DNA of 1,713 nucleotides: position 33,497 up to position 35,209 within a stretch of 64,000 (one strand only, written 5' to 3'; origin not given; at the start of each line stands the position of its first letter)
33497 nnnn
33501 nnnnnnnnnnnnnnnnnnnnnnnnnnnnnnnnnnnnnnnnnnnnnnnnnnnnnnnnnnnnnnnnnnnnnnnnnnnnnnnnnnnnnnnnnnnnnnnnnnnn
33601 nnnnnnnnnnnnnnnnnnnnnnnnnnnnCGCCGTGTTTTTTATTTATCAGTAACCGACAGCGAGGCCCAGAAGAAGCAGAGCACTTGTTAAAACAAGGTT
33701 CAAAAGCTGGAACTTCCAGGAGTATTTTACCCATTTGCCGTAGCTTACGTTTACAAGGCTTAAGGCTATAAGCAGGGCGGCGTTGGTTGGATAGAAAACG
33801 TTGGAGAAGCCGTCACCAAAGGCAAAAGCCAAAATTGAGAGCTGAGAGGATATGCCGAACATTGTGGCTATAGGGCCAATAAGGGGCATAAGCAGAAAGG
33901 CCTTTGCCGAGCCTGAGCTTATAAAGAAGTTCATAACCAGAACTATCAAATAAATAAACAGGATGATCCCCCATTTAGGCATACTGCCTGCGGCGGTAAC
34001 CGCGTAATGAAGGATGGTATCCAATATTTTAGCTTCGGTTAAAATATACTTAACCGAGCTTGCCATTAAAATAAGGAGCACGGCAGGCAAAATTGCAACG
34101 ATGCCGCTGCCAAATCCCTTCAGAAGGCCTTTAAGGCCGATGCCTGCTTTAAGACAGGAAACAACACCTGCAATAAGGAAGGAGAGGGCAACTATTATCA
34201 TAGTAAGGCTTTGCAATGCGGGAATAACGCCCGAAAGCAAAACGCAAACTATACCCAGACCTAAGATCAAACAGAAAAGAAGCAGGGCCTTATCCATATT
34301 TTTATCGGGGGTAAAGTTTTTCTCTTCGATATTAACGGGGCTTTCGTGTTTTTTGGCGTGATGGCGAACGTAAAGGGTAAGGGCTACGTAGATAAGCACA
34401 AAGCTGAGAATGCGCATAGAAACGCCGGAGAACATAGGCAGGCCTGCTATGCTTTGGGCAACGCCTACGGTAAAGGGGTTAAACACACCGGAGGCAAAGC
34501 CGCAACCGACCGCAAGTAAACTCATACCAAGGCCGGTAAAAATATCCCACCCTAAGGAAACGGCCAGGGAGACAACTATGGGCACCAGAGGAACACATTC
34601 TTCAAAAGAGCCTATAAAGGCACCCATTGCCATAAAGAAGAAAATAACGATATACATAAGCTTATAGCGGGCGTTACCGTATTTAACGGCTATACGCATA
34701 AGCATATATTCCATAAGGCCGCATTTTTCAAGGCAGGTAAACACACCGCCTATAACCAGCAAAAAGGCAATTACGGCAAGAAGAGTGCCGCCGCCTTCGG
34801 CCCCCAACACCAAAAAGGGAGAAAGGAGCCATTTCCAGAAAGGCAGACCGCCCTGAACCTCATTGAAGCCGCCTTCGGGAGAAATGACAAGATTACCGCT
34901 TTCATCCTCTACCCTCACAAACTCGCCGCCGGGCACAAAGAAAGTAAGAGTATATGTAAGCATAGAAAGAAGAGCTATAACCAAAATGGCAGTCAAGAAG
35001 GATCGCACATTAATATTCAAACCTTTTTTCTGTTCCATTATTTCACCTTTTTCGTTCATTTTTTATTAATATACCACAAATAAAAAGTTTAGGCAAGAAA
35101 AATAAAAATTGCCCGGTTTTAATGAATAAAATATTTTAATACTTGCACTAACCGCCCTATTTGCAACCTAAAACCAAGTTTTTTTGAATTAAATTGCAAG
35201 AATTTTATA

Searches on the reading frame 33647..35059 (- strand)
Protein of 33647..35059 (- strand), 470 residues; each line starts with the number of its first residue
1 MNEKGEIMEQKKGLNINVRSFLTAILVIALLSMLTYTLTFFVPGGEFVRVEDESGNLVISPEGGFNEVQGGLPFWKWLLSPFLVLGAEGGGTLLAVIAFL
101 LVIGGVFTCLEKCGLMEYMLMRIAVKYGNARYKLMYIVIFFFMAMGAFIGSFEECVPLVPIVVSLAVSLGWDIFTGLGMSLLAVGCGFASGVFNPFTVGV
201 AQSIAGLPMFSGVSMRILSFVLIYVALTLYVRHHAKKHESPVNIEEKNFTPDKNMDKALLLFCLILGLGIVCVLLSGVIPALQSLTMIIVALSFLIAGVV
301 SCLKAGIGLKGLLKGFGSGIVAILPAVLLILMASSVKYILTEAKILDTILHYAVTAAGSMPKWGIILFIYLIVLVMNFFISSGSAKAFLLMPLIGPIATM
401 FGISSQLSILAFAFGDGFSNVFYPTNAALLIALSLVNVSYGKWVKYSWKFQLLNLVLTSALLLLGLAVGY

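Call 44: search_protein_families(library=pfam, proteins=[window:33647-35059:-], max_evalue=0.01)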
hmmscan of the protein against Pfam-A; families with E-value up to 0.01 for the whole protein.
window:33647-35059:- (470 aa): 2 families
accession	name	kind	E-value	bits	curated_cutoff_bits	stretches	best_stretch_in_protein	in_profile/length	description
PF03606.21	DcuC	-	1.2e-57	196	23.1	1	24-464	4-458/461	C4-dicarboxylate anaerobic carrier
PF03806.19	ABG_transport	-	0.006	15.3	27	0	279-437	293-454/502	AbgT putative transporter family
